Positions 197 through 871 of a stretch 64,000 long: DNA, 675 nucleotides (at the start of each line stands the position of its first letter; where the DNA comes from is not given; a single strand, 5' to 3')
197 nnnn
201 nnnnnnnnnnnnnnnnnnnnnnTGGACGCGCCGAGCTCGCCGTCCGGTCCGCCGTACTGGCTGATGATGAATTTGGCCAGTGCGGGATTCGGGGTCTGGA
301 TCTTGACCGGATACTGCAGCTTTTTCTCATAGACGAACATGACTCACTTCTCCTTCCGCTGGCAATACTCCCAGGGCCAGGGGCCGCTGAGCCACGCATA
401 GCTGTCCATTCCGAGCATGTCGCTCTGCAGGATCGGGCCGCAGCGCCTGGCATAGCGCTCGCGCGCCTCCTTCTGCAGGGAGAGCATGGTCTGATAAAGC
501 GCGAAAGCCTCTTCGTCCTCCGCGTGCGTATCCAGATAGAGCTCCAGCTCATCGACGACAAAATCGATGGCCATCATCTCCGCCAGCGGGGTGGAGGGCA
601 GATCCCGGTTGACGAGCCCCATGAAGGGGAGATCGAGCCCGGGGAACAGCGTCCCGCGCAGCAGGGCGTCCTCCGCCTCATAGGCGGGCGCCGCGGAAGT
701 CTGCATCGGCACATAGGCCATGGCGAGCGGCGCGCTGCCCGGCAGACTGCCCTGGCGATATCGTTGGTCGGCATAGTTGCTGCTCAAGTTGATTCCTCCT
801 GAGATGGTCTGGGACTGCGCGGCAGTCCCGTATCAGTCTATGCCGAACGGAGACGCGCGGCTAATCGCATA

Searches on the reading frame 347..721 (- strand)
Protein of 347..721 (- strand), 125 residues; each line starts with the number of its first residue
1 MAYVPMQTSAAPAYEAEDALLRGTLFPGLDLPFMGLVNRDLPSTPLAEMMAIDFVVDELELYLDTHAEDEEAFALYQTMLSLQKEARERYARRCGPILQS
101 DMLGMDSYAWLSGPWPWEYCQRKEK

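Call 97: search_protein_families(library=padloc, alignment_id=A6, max_evalue=0.00001)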
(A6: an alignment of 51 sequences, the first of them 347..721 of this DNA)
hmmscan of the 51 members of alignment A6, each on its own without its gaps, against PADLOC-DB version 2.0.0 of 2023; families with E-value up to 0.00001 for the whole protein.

A. member 1, window:347-721:- (125 aa): 0 families

B. families by the number of members that match (of 51 scanned): 12 families
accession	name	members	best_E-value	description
PDLC04135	mad3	3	3.7e-41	mads_3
PDLC04140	mad8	3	6e-18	mads_8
PDLC02980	AriA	2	2.7e-09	-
PDLC04213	HEC-02A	2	1e-06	-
PDLC01247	DEDDh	1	6.4e-38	"CAS-I,CAS-II,CAS-III,CAS-IV,CAS-V,CAS-VI; associated"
PDLC05027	PDC-S48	1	1.5e-32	-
PDLC05028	PDC-S48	1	2.4e-27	-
PDLC02203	MzaA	1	2.9e-22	-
PDLC04164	AriA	1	1.1e-08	-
PDLC02914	ATPase-Toprim_I-B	1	3.1e-07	-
PDLC03878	NsnB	1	6.8e-06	-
PDLC00583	JetC3|JetC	1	9.4e-06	DUF3584 domain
